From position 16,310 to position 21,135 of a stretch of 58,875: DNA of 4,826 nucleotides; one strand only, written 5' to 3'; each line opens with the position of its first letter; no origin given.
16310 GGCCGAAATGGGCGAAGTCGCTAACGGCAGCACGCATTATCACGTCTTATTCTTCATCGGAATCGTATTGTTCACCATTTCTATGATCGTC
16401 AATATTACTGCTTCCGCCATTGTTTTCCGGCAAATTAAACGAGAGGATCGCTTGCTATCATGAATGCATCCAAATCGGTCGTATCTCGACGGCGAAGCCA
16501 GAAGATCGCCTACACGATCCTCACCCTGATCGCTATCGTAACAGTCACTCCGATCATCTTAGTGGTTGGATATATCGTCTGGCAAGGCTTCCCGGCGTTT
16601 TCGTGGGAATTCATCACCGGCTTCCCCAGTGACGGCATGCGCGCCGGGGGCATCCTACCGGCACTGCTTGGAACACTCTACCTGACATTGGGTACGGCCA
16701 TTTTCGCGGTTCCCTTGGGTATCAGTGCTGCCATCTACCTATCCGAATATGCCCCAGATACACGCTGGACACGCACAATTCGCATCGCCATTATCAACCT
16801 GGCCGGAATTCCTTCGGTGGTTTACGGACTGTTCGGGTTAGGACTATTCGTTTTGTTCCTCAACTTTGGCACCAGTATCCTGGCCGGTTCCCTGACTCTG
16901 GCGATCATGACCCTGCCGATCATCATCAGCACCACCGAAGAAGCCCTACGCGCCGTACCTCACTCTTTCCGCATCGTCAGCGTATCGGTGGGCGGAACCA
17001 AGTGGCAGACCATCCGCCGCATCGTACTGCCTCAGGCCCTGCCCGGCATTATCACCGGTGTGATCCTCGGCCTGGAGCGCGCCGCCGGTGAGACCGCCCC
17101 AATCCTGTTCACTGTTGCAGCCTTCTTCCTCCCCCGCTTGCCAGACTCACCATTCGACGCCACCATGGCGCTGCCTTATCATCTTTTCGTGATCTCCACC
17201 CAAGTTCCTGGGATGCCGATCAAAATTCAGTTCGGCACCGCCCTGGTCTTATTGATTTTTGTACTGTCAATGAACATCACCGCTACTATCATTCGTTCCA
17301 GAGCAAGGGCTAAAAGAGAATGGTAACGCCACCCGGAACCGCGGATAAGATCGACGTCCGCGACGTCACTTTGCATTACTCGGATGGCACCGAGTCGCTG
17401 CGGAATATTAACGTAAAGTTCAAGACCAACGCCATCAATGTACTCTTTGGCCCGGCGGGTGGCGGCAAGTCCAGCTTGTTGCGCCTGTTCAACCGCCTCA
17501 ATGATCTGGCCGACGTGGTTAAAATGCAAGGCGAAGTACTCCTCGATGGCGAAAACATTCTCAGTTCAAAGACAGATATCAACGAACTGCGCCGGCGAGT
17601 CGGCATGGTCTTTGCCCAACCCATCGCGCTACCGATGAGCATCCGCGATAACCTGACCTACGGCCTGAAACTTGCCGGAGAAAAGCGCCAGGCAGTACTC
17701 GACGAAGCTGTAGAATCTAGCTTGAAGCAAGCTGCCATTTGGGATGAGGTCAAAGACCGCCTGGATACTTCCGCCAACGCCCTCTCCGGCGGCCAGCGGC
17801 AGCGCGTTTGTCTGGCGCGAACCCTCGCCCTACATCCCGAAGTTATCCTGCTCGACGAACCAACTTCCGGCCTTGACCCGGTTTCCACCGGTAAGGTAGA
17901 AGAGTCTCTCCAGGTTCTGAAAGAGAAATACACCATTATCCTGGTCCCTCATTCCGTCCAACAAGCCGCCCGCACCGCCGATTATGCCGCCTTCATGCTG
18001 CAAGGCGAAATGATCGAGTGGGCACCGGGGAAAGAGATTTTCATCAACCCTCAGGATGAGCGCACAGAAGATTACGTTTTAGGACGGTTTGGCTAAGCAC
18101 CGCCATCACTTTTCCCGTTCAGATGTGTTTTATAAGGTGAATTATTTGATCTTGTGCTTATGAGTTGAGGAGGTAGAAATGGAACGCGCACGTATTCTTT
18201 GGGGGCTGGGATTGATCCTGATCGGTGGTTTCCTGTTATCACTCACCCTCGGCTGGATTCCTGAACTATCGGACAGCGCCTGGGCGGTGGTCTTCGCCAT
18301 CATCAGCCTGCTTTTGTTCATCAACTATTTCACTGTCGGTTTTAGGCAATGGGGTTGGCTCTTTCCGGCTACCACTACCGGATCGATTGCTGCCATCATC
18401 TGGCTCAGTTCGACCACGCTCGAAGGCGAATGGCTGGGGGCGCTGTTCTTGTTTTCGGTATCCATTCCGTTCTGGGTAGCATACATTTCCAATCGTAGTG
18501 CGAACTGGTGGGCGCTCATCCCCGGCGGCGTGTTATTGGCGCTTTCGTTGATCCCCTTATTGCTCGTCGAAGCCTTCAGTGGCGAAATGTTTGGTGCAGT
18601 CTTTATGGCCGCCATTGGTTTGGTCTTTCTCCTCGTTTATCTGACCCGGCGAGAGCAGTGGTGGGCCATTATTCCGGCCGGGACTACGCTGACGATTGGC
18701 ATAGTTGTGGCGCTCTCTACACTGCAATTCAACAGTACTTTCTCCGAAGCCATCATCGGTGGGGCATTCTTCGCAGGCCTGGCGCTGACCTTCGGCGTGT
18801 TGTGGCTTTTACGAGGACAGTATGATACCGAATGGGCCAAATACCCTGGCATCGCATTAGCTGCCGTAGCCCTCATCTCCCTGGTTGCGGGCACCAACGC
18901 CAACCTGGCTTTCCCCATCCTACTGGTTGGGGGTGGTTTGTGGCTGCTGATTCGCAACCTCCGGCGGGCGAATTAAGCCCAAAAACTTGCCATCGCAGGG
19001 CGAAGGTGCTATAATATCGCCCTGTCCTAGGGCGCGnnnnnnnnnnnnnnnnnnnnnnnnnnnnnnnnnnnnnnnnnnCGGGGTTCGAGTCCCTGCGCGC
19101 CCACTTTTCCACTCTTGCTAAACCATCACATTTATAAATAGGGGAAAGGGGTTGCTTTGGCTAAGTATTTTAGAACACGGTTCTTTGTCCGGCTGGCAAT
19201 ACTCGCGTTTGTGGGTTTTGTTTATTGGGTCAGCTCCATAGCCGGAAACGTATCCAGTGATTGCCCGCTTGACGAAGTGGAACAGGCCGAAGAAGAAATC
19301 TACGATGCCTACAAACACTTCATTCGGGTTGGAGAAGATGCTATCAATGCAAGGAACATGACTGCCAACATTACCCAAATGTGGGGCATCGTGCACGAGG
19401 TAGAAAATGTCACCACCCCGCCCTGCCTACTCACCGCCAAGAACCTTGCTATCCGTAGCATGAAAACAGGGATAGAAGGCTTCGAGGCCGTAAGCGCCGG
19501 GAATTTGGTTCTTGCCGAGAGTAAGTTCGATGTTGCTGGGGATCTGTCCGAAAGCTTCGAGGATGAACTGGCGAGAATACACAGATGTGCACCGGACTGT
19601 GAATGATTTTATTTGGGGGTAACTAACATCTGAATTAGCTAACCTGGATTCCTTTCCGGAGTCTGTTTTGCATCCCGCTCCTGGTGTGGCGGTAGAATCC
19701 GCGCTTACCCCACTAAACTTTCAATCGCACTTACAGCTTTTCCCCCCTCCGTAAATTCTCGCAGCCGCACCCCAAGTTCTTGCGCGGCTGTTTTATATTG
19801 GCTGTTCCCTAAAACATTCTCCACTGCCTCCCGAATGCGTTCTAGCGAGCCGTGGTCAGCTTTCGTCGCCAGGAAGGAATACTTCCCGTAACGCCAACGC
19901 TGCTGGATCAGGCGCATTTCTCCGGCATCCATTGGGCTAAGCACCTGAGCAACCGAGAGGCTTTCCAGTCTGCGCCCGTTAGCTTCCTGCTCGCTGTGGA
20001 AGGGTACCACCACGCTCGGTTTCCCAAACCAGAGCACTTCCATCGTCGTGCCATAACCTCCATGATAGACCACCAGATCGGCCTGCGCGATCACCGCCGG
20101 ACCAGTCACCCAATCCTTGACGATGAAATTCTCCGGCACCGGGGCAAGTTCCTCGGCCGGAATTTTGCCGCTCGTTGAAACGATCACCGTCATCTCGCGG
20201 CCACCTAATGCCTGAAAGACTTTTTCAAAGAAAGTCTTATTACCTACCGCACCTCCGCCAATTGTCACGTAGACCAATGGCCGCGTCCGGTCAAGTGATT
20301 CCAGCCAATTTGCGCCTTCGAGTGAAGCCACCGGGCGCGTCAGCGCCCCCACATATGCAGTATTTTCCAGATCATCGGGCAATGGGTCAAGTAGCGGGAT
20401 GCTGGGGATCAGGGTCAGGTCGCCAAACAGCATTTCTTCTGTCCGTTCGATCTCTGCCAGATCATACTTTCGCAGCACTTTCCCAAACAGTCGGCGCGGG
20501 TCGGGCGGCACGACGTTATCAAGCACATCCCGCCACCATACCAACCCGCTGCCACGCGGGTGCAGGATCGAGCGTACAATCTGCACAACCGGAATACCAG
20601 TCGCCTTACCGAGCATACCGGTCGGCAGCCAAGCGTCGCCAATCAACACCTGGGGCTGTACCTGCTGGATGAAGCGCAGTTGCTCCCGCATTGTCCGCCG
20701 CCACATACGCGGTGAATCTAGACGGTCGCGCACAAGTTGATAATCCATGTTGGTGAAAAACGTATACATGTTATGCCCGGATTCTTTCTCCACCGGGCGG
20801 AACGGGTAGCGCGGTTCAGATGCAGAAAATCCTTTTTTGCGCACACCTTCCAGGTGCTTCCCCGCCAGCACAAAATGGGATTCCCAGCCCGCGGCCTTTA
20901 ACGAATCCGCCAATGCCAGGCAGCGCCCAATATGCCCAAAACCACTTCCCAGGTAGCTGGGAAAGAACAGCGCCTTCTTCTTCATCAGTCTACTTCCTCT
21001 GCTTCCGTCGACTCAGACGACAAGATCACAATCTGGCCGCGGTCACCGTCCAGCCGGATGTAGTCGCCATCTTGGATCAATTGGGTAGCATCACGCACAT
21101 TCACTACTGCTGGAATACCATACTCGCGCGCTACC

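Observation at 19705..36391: Fourteen-gene, about 16.7 kb co-directional operon joining isoprenoid-lipid synthesis, glycosylation, a radical SAM/SPASM enzyme and a PEP-dikinase-like enzyme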

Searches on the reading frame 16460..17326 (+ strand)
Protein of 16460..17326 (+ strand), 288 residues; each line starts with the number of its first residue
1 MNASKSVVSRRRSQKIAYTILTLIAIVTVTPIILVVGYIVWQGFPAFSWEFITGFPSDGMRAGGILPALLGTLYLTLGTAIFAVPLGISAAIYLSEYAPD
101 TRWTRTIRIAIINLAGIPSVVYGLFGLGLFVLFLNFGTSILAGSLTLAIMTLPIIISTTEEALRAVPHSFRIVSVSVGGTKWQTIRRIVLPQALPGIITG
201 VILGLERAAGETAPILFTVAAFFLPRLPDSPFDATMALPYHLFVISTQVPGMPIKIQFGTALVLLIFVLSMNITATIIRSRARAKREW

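Call 17: search_protein_families(library=pfam, proteins=[window:16460-17326:+], max_evalue=0.001)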
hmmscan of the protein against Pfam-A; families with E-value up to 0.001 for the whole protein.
window:16460-17326:+ (288 aa): 1 family
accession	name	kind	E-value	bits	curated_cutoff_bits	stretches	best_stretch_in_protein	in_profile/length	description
PF00528.27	BPD_transp_1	-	3e-16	60.1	26.4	1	83-279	1-179/184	Binding-protein-dependent transport system inner membrane component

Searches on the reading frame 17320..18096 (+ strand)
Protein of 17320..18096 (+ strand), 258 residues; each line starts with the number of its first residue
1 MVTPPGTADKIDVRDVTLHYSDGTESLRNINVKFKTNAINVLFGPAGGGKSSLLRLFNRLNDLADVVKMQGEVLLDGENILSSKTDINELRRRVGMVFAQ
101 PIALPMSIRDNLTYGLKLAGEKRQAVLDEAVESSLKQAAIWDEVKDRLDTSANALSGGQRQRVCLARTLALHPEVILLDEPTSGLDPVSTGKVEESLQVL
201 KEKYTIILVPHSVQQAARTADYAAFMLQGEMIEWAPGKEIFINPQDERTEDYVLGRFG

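Call 17: search_protein_families(library=pfam, proteins=[window:17320-18096:+], max_evalue=0.001)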
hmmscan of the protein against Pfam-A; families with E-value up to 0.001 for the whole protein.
window:17320-18096:+ (258 aa): 3 families
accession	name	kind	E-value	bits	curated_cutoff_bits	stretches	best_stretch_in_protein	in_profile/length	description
PF00005.33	ABC_tran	-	3e-27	96.3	25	1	27-183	1-137/137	ABC transporter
PF13304.12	AAA_21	-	2.8e-09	37.9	27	1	115-212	197-299/304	AAA domain, putative AbiEii toxin, Type IV TA system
PF02463.25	SMC_N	-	5.1e-05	23.2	40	0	129-218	135-204/220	RecF/RecN/SMC N terminal domain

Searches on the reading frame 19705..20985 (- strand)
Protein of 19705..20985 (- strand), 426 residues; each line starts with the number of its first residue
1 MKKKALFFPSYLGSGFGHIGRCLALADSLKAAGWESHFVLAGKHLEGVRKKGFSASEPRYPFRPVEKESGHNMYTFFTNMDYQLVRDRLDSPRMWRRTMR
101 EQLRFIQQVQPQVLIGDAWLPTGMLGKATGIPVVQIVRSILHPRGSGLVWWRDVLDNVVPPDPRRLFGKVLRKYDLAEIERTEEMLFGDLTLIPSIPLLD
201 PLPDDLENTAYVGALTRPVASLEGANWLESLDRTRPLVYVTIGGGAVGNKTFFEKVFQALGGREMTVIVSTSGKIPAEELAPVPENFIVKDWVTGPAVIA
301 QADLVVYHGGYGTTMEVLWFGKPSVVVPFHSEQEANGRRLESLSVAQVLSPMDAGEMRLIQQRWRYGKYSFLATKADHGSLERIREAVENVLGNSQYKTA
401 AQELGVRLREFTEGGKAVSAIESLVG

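Call 4: search_protein_families(library=pfam, proteins=[window:19705-20985:-], max_evalue=0.01)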
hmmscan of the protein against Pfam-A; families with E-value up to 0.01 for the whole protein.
window:19705-20985:- (426 aa): 2 families
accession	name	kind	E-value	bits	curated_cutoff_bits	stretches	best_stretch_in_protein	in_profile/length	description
PF04101.22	Glyco_tran_28_C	-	1.8e-10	41.5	22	1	268-362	33-136/166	Glycosyltransferase family 28 C-terminal domain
PF06722.18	EryCIII-like_C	-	1e-09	38.9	31.7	1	266-345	13-91/145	Erythromycin biosynthesis protein CIII-like, C-terminal domain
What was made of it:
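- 19705..20985 (-): GT1 (GT-B fold) glycosyltransferase of the small-molecule/lipophilic-acceptor type. Last gene of the locus. It matches PF04101 and PF06722 (call 4).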

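Call 6: search_protein_families(library=ncbifam, proteins=[window:19705-20985:-], max_evalue=0.001)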
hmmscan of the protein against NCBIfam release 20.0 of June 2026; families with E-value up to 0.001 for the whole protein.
window:19705-20985:- (426 aa): 8 families
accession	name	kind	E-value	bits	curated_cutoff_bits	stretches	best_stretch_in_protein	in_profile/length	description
TIGR01426.2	MGT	subfamily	1e-29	103.7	260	1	227-352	219-343/393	macrolide family glycosyltransferase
TIGR00661.1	MJ1255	subfamily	4e-17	62.5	195.9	2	299-357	245-305/321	MJ1255/VC2487 family glycosyltransferase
NF033129.1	macro_glyco_Mgt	subfamily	9.3e-15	54.5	700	1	199-358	191-350/393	macrolide-inactivating glycosyltransferase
TIGR04516.1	glycosyl_450act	subfamily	1.5e-12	47.3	440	1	226-353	238-367/418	activator-dependent family glycosyltransferase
NF000362.1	self_GT_OleI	exception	2e-11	43.7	700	1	229-349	249-369/424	OleI family self-immunity macrolide glycosyltransferase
TIGR03590.1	PseG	equivalog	2e-07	30.9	153.55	1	15-55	14-57/280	UDP-2,4-diacetamido-2,4,6-trideoxy-beta-L-altropyranose hydrolase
TIGR01133.1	murG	equivalog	9.4e-07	28.1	250.25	1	238-362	184-319/353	undecaprenyldiphospho-muramoylpentapeptide beta-N-acetylglucosaminyltransferase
NF041548.1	PssE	equivalog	0.0006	19.8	120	0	298-330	55-87/146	PssE/Cps14G family polysaccharide biosynthesis glycosyltransferase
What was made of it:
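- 19705..20985 (-): The NCBIfam MGT subfamily hit is 104 bits, below cut-off (call 6).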

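Call 54: search_solved_structures(query=window:19705-20985:-, max_evalue=0.001)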
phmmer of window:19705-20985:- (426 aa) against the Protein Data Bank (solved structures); distinct sequences matched with E-value up to 0.001: 37.
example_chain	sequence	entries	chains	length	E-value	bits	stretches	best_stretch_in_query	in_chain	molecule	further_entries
3otg_A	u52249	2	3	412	1.9e-17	66.5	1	225-347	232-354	CalG1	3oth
5du2_A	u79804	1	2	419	4.7e-15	58.6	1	226-351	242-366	EspG2 glycosyltransferase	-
8h5d_A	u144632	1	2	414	1.2e-14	57.3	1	177-356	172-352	Glycosyltransferase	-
7vm0_A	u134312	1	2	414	1e-13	54.2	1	177-357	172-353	Glycosyl transferase family 1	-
7lvy_A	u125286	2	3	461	1.1e-13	54.1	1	237-359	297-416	UDP-glycosyltransferase 203A2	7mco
3rsc_A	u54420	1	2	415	2.2e-13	53.1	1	227-351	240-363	CalG2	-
3iaa_A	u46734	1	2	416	2.2e-13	53.1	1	227-351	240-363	CalG2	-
7vlb_A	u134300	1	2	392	3.9e-13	52.3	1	233-349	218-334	UDP-glycosyltransferase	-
6kqw_A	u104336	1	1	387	7e-13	51.4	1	234-349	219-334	Uncharacterized UDP-glucosyltransferase YjiC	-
6kqx_A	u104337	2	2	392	7e-13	51.4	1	234-351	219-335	Uncharacterized UDP-glucosyltransferase YjiC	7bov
4m83_A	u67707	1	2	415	3.7e-12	49.1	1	191-354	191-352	Oleandomycin glycosyltransferase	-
2iyf_A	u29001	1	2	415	3.7e-12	49.1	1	191-354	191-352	OLEANDOMYCIN GLYCOSYLTRANSFERASE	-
4m60_A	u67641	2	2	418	3.7e-12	49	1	191-354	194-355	Oleandomycin glycosyltransferase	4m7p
6j31_A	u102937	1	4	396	1.7e-11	46.8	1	107-348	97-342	kcn28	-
6j32_A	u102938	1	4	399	1.8e-11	46.8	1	107-348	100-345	Kcn28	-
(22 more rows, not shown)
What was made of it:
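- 19705..20985 (-): PDB hits are CalG1, EspG2, OleD, YjiC and sterol glucosyltransferases (call 54).
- The GT1 is closest to natural-product glycosyltransferases (CalG1, EspG2, OleD) (call 54).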
